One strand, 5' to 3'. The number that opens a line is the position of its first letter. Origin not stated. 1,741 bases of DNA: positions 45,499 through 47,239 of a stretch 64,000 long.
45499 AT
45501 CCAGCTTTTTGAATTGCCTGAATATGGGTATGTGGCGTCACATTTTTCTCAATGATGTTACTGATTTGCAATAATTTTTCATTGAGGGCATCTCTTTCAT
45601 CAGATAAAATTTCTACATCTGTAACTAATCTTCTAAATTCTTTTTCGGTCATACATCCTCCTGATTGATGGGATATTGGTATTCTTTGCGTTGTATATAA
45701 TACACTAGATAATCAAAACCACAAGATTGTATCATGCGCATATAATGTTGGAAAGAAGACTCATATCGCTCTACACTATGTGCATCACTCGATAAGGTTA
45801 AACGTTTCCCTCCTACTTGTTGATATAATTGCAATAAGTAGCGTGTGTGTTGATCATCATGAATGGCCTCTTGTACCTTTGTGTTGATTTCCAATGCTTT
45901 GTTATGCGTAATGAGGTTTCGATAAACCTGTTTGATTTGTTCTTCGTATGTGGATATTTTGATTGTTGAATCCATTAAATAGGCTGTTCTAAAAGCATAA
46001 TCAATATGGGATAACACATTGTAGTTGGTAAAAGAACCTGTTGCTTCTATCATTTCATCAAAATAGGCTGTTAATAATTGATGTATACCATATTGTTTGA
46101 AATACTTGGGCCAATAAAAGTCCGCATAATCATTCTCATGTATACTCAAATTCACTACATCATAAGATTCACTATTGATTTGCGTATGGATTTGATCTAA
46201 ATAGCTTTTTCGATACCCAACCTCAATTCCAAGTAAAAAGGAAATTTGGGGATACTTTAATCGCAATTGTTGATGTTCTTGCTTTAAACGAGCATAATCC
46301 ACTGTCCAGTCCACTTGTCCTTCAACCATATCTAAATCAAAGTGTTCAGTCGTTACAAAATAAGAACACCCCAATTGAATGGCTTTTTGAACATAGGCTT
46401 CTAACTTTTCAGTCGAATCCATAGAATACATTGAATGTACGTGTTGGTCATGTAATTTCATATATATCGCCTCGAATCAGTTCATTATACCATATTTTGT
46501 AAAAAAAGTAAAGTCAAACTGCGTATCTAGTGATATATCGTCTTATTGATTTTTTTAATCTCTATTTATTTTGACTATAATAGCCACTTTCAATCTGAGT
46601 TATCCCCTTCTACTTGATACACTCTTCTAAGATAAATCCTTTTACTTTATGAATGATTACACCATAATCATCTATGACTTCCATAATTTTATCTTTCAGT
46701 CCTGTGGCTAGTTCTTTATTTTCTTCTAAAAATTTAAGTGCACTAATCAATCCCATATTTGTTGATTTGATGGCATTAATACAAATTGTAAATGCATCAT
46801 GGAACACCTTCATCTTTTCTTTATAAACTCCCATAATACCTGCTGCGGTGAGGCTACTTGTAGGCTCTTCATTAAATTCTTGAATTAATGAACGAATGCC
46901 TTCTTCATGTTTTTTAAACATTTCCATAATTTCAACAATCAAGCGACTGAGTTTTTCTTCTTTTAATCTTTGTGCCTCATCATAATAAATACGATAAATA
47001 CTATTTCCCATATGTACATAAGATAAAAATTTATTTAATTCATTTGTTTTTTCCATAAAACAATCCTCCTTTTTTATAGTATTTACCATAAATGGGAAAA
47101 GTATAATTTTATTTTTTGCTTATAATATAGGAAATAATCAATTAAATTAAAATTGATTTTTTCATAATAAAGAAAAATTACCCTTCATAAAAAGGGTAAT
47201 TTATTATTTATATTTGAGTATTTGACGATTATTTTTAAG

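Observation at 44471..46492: Translationally coupled PHP phosphoesterase + OAS/CD-NTase-like nucleotidyltransferase operon: candidate nucleotide second-messenger or defence module with a non-canonical partner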

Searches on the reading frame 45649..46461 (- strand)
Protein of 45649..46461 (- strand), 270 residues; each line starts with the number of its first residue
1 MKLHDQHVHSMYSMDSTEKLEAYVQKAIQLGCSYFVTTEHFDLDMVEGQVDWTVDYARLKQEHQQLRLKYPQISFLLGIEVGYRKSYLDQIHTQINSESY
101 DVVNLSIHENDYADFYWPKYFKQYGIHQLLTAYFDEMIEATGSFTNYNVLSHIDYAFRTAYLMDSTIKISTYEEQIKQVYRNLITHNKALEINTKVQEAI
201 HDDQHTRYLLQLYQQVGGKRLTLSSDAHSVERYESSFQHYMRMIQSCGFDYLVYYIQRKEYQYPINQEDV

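Call 3: search_protein_families(library=pfam, proteins=[window:45649-46461:-], max_evalue=1)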
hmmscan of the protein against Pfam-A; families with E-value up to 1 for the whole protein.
window:45649-46461:- (270 aa): 4 families
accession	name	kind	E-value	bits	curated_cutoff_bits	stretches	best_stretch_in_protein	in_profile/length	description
PF02811.25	PHP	-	3.2e-23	83.3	26.4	1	5-194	1-163/164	PHP domain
PF17924.6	TetR_C_19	-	0.025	15.4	26.8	1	171-258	17-95/117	Tetracyclin repressor-like, C-terminal domain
PF13057.11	DUF3919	-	0.15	12.2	25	1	159-235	127-205/232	Protein of unknown function (DUF3919)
PF17999.7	PulA_N1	-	0.84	10.9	27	0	166-215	10-59/85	Pullulanase N1-terminal domain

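Call 4: search_protein_families(library=padloc, proteins=[window:45649-46461:-], max_evalue=1)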
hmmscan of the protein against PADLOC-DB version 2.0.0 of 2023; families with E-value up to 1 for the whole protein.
window:45649-46461:- (270 aa): 0 families

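Call 5: search_protein_families(library=ncbifam, proteins=[window:45649-46461:-], max_evalue=1)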
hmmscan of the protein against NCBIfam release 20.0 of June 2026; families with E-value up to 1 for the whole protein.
window:45649-46461:- (270 aa): 9 families
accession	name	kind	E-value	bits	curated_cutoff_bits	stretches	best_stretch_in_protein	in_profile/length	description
NF005597.0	PRK07329.1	equivalog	4.5e-53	180.4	303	1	1-259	1-252/257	hypothetical protein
NF004086.0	PRK05588.1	equivalog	1.2e-38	133.6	321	1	3-260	1-251/255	histidinol phosphate phosphatase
TIGR01856.1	hisJ_fam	subfamily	4.1e-29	102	90.2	1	4-240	1-250/252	histidinol-phosphatase HisJ family protein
NF005596.0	PRK07328.1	subfamily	4.8e-19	68.8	202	1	2-265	2-268/269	histidinol-phosphatase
NF005996.1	PRK08123.1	equivalog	2.9e-08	33.3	133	1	4-239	1-260/262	histidinol-phosphatase HisJ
NF006702.0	PRK09248.1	domain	1.2e-07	31.5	264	2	171-250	137-216/246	PHP domain-containing protein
NF005928.0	PRK07945.1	equivalog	5.3e-06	26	250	1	5-232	101-300/337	PHP domain-containing protein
NF041577.1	nside_bi_sphtase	equivalog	0.0084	15.3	400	0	3-44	3-43/276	3',5'-nucleoside bisphosphate phosphatase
NF045780.1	TrlF_fam_ATP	equivalog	0.031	13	350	1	5-234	9-240/944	TrlF family AAA-like ATPase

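Call 8: search_solved_structures(query=window:45649-46461:-, max_evalue=0.01)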
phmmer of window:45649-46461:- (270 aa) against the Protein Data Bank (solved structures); distinct sequences matched with E-value up to 0.01: 2.
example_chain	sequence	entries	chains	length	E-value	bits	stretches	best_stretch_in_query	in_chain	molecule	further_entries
4gc3_A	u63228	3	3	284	2.6e-26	96.3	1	2-255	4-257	L-HISTIDINOL PHOSPHATE PHOSPHATASE | Histidinol-phosphatase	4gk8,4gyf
2yxo_A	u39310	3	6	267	0.00058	23.1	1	5-267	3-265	Histidinol phosphatase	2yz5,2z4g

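Call 33: find_homologous_proteins(query=window:45649-46461:-, max_evalue=1e-10)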
Query window:45649-46461:- (270 aa): 155 proteins with E <= 1e-10 among 296 candidates; the best 120 are listed.
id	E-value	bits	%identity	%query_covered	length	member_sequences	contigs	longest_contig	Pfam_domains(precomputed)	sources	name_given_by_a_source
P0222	3.0e-175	599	100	100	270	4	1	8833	PF02811.27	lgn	-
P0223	1.1e-154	532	88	100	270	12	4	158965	PF02811.27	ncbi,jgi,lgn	-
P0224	1.2e-153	528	87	100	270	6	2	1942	PF02811.27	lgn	-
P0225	5.8e-114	398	66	98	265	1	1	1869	PF02811.27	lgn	-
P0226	8.8e-113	394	64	97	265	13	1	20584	PF02811.27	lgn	-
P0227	1.5e-112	394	68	98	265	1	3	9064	PF02811.27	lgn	-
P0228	2.1e-111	390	66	98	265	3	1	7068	PF02811.27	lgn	-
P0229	1.5e-110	387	65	98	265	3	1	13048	PF02811.27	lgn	-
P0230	2.1e-110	387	65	97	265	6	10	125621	PF02811.27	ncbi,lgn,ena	-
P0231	1.5e-109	384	63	98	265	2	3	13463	PF02811.27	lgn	-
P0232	3.2e-107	376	63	98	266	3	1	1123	PF02811.27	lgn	-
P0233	1.8e-100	354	60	98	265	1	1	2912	PF02811.27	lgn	-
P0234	4.6e-100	353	62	98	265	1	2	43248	PF02811.27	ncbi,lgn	-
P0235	1.1e-99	352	59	98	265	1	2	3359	PF02811.27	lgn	-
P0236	1.1e-99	352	60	98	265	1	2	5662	PF02811.27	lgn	-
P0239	2.4e-98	347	59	97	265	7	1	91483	PF02811.27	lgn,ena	-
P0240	3.5e-98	347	61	96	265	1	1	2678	PF02811.27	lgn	-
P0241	4.5e-98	346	60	98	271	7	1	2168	PF02811.27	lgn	-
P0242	5.8e-98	346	62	98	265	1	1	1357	PF02811.27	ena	-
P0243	7.0e-97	342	56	98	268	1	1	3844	PF02811.27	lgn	-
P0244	8.0e-97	342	58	98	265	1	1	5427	PF02811.27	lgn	-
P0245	1.6e-96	341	58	97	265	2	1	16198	PF02811.27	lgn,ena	-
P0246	1.9e-96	341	58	98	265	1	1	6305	PF02811.27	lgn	-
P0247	2.1e-96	341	58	97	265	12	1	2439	PF02811.27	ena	-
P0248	4.1e-96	340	61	97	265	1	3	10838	PF02811.27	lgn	-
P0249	8.0e-95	336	56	98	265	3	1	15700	PF02811.27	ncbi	-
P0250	1.4e-94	335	58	98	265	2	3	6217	PF02811.27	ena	-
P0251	1.7e-94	335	57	98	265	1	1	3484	PF02811.27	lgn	-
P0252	1.3e-93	332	57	97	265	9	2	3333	PF02811.27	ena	-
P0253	5.4e-93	330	58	98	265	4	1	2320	PF02811.27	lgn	-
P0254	1.4e-92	328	61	91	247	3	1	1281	PF02811.27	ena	-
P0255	5.4e-91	323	56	98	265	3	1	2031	PF02811.27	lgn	-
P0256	1.0e-88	316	55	97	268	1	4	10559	PF02811.27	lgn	-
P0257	1.0e-87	312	55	98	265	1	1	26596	PF02811.27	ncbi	-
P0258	2.6e-86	308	54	97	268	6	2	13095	PF02811.27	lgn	-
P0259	2.9e-79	285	50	99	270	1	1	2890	PF02811.27,PF04556.19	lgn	-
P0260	5.4e-79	284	48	98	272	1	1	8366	PF02811.27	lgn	-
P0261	9.3e-79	283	52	97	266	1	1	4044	PF02811.27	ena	-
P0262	1.1e-78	283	49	97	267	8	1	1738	PF02811.27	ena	-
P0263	1.7e-78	282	49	98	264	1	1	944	PF02811.27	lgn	-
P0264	3.0e-78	281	48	99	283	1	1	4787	PF02811.27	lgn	-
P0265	4.9e-78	281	50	97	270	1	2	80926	PF02811.27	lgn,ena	-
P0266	2.5e-76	275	51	97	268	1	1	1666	PF02811.27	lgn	-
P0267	1.1e-75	273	50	97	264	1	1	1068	PF02811.27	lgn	-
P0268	4.3e-74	268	48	98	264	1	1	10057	PF02811.27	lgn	-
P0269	8.5e-74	267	48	97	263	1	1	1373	PF02811.27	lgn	-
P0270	3.0e-73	265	48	99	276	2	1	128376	PF02811.27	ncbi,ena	-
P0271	1.2e-72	263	48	97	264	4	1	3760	PF02811.27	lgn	-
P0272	1.3e-72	263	48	97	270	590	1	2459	PF02811.27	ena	-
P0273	1.5e-72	263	49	93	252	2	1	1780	PF02811.27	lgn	-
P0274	1.8e-72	262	46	98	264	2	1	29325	PF02811.27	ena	-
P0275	2.0e-72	262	46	98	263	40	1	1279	PF02811.27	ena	-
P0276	3.7e-72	261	48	97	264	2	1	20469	PF02811.27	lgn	-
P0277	1.1e-71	260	46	98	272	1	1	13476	PF02811.27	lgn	-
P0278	1.6e-71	259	47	98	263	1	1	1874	PF02811.27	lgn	-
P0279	1.9e-71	259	47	98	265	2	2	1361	PF02811.27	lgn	-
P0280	2.5e-71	259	46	97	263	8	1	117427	PF02811.27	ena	-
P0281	3.5e-71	258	46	97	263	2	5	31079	PF02811.27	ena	-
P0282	4.5e-71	258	47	97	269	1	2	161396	PF02811.27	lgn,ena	-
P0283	7.5e-71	257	45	97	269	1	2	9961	PF02811.27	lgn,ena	-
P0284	1.2e-70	256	47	98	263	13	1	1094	PF02811.27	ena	-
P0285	1.2e-70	256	47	98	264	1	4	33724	PF02811.27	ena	-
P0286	7.5e-70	254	46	97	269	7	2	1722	PF02811.27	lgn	-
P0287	7.8e-70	254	45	97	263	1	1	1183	PF02811.27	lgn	-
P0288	1.1e-69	253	43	98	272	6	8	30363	PF02811.27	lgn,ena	-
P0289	1.1e-69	253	45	97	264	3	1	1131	PF02811.27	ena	-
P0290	1.3e-69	253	45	98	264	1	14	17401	PF02811.27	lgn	-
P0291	1.4e-69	253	44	97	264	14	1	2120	PF02811.27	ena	-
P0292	1.9e-69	252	45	98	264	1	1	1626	PF02811.27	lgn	-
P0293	2.2e-69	252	44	98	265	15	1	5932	PF02811.27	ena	-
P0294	2.5e-69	252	43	98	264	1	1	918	PF02811.27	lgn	-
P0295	2.8e-69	252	45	97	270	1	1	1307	PF02811.27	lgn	-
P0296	2.9e-69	252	47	98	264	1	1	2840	PF02811.27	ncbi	-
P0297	7.2e-69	251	44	97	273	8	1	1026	PF02811.27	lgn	-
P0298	8.7e-69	250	48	98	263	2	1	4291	PF02811.27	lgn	-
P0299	1.1e-68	250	45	97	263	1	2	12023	PF02811.27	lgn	-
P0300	1.2e-68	250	45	98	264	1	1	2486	PF02811.27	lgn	-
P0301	1.2e-68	250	43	99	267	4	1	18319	PF02811.27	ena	-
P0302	1.3e-68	250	46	97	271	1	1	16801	PF02811.27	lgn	-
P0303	1.6e-68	249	48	98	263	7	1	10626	PF02811.27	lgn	-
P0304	1.7e-68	249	45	98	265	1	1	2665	PF02811.27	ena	-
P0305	7.3e-68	247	44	97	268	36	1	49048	PF02811.27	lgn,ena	-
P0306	8.0e-68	247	43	98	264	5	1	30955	PF02811.27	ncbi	-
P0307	1.6e-67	246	46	97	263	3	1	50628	PF02811.27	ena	-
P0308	2.5e-67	246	43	98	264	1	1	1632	PF02811.27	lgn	-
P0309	2.5e-67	245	43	98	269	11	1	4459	PF02811.27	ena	-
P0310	3.0e-67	245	45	97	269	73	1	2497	PF02811.27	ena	-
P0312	4.1e-67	245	45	98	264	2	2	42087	PF02811.27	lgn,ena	-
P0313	4.5e-67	245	44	98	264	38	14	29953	PF02811.27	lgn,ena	-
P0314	6.9e-67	244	48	98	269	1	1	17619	PF02811.27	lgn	-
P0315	7.6e-67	244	44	97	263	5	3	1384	PF02811.27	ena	-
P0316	8.8e-67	244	46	98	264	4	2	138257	PF02811.27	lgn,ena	-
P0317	1.4e-66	243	46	98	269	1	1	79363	PF02811.27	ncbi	-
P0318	3.1e-66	242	45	98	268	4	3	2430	PF02811.27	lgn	-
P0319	3.4e-66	242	44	97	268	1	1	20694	PF02811.27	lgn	-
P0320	2.0e-65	239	46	97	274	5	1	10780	PF02811.27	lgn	-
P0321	2.5e-65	239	44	97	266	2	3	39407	PF02811.27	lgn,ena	-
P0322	3.2e-65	239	45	97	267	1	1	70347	PF02811.27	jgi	-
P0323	3.9e-65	238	44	98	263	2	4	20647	PF02811.27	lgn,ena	-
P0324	4.9e-65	238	44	98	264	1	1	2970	PF02811.27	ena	-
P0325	6.5e-65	238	44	97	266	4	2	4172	PF02811.27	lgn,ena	-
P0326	6.9e-65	238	43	98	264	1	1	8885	PF02811.27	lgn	-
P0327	7.5e-65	237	42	99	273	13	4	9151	PF02811.27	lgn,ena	-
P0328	9.2e-65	237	44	98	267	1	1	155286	PF02811.27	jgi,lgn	-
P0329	2.2e-64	236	44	97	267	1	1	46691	PF02811.27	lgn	-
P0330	2.4e-64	236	42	98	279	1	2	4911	PF02811.27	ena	-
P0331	4.5e-64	235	43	98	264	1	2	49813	PF02811.27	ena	-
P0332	6.0e-64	234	44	98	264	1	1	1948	PF02811.27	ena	-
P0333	9.3e-64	234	45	98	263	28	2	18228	PF02811.27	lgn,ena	-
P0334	1.0e-63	234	43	98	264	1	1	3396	PF02811.27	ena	-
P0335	1.1e-63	234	42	98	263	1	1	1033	PF02811.27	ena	-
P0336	1.9e-63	233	41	97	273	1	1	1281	PF02811.27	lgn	-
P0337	2.0e-63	233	44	98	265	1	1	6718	PF02811.27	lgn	-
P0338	5.0e-63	231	41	97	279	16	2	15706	PF02811.27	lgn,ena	-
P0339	8.6e-63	231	43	98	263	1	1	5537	PF02811.27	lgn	-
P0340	1.9e-62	230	42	97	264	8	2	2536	PF02811.27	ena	-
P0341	2.0e-62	229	44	96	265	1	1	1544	PF02811.27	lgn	-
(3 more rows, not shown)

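Call 35: find_encoding_contigs(protein=P0270, flank=5000, max_places=1)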
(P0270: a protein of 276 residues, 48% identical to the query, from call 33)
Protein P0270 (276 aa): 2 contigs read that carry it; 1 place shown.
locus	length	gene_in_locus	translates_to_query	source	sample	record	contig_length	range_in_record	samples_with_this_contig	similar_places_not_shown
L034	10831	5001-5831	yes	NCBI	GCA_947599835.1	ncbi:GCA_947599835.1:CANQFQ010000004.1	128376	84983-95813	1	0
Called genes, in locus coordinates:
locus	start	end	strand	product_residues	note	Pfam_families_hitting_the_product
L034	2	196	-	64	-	-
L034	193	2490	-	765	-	PF01926:MMR_HSR1, PF02421:FeoB_N, PF07670:Gate, PF07664:FeoB_C, PF07670:Gate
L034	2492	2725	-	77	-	PF04023:FeoA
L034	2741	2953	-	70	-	PF04023:FeoA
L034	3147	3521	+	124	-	PF01325:Fe_dep_repress, PF02742:Fe_dep_repr_C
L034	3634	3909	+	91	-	PF00216:Bac_DNA_binding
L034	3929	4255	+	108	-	-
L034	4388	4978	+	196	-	PF04892:VanZ-LLP1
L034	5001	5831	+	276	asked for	PF02811:PHP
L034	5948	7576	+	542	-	-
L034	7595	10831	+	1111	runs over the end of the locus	PF09479:Flg_new, PF13855:LRR_8 (faint), PF13306:LRR_5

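Call 36: find_encoding_contigs(protein=P0280, flank=5000, max_places=1)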
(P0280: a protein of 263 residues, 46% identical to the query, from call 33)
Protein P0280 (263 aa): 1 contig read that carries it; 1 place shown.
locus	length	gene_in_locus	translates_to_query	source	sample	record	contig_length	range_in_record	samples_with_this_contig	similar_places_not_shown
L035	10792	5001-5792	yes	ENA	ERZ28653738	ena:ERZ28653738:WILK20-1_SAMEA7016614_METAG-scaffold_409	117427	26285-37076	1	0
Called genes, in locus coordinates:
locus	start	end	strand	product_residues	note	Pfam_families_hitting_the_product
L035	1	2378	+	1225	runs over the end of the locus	-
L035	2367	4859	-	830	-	PF01074:Glyco_hydro_38N, PF03065:Glyco_hydro_57 (weak), PF09261:Alpha-mann_mid, PF07748:Glyco_hydro_38C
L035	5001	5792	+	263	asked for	PF02811:PHP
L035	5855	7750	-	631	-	-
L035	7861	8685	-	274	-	-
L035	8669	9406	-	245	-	PF00005:ABC_tran, PF02463:SMC_N (faint), PF13304:AAA_21 (faint)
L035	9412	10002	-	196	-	-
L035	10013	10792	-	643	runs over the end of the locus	PF16126:DUF4838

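Call 37: find_encoding_contigs(protein=P0316, flank=5000, max_places=1)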
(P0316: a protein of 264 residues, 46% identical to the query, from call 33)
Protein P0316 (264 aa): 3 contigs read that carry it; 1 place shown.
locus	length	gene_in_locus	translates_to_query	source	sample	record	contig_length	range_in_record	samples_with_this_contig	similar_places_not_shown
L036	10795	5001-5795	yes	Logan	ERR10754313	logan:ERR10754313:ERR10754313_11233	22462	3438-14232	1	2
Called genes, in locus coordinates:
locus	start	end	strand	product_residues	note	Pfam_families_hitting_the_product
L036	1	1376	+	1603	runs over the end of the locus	?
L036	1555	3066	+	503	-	PF00488:MutS_V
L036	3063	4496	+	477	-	PF00488:MutS_V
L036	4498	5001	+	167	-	PF00160:Pro_isomerase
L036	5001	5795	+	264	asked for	PF02811:PHP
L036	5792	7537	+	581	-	PF16126:DUF4838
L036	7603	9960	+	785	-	PF22666:Glyco_hydro_2_N2 (weak), PF02837:Glyco_hydro_2_N, PF00703:Glyco_hydro_2, PF02836:Glyco_hydro_2_C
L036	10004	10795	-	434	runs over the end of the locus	PF00696:AA_kinase, PF13840:ACT_7 (weak), PF22468:ACT_9, PF01842:ACT (weak)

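Call 38: find_encoding_contigs(protein=P0328, flank=5000, max_places=1)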
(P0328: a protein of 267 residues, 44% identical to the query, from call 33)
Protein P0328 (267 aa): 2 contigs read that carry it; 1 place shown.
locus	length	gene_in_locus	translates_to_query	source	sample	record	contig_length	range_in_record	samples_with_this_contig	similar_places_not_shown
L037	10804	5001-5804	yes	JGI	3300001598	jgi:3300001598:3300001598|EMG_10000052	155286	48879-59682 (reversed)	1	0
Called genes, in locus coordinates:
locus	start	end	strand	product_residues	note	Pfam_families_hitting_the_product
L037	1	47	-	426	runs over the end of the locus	PF06271:RDD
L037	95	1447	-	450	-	PF10396:TrmE_N, PF12631:MnmE_helical, PF03193:RsgA_GTPase (faint), PF01926:MMR_HSR1, PF02421:FeoB_N (weak)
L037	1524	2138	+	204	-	-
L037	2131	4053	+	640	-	PF05496:RuvB_N (faint), PF13177:DNA_pol3_delta2, PF00004:AAA, PF07728:AAA_5 (faint), PF21960:RCF1-5-like_lid (faint), PF22608:DNAX_ATPase_lid, PF12169:DNA_pol3_gamma3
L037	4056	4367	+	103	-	-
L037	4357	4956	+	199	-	PF21176:RecR_HhH, PF02132:RecR_ZnF (weak), PF01751:Toprim, PF13662:Toprim_4, PF21175:RecR_C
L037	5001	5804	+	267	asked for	PF02811:PHP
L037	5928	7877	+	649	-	PF13589:HATPase_c_3, PF00183:HSP90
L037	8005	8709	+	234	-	PF00072:Response_reg, PF00486:Trans_reg_C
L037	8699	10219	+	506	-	PF00672:HAMP, PF00512:HisKA, PF02518:HATPase_c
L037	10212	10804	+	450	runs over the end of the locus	PF01938:TRAM (faint), PF05958:tRNA_U5-meth_tr, PF05175:MTS (faint), PF13847:Methyltransf_31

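Call 39: search_solved_structures(query=window:45649-46461:-, max_evalue=0.001, show_alignments=1)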
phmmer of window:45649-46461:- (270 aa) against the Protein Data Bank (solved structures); distinct sequences matched with E-value up to 0.001: 2.
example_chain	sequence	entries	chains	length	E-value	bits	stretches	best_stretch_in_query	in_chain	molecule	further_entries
4gc3_A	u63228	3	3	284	2.6e-26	96.3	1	2-255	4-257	L-HISTIDINOL PHOSPHATE PHOSPHATASE | Histidinol-phosphatase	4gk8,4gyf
2yxo_A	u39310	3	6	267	0.00058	23.1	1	5-267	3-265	Histidinol phosphatase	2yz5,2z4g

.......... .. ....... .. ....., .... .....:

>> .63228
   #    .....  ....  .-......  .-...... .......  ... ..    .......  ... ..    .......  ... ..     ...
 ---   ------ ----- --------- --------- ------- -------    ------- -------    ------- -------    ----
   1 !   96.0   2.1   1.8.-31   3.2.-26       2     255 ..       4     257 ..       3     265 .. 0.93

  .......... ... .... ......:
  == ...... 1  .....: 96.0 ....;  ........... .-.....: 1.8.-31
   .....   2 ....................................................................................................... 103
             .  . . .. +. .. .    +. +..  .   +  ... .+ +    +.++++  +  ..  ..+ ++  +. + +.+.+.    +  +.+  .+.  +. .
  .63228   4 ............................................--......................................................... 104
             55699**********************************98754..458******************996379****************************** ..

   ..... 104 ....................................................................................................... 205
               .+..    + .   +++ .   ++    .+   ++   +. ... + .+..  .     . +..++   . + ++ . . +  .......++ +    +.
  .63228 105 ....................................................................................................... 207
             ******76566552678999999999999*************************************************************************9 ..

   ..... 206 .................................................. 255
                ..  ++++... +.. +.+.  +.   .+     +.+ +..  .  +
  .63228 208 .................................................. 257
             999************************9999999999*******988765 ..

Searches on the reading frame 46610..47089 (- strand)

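Call 3: search_protein_families(library=pfam, proteins=[window:46610-47089:-], max_evalue=1)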
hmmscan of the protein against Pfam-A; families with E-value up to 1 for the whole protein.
window:46610-47089:- (159 aa): 7 families
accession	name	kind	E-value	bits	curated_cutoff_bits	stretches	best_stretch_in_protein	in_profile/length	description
PF09537.16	DUF2383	-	0.0005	20.6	30.8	1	15-86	3-71/111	Domain of unknown function (DUF2383)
PF23864.1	DUF7222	-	0.0057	17.3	27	1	53-93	39-75/108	Domain of unknown function (DUF7222)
PF02915.23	Rubrerythrin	-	0.038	14.8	22.8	1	27-82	12-65/137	Rubrerythrin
PF05974.18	DUF892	-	0.056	13.9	23.7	1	26-100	15-88/159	Domain of unknown function (DUF892)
PF23899.1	SU10_portal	-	0.056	12.3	30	1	25-112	115-201/593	Phage SU10 portal protein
PF14551.11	MCM_N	-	0.058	14.3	24.9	1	18-76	4-58/95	MCM N-terminal domain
PF21125.3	MPN_2A_DUB_like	-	0.067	13.3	27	1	2-52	34-82/171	BRCA1-A complex subunit Abraxas 1 MPN domain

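Call 4: search_protein_families(library=padloc, proteins=[window:46610-47089:-], max_evalue=1)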
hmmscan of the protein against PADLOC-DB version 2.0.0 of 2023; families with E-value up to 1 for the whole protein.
window:46610-47089:- (159 aa): 0 families

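Call 5: search_protein_families(library=ncbifam, proteins=[window:46610-47089:-], max_evalue=1)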
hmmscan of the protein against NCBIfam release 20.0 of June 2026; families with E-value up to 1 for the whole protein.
window:46610-47089:- (159 aa): 1 family
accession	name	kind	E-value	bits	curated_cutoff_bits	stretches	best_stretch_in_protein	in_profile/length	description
NF002008.0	PRK00809.1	subfamily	0.19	11.4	139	0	3-146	14-142/146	hypothetical protein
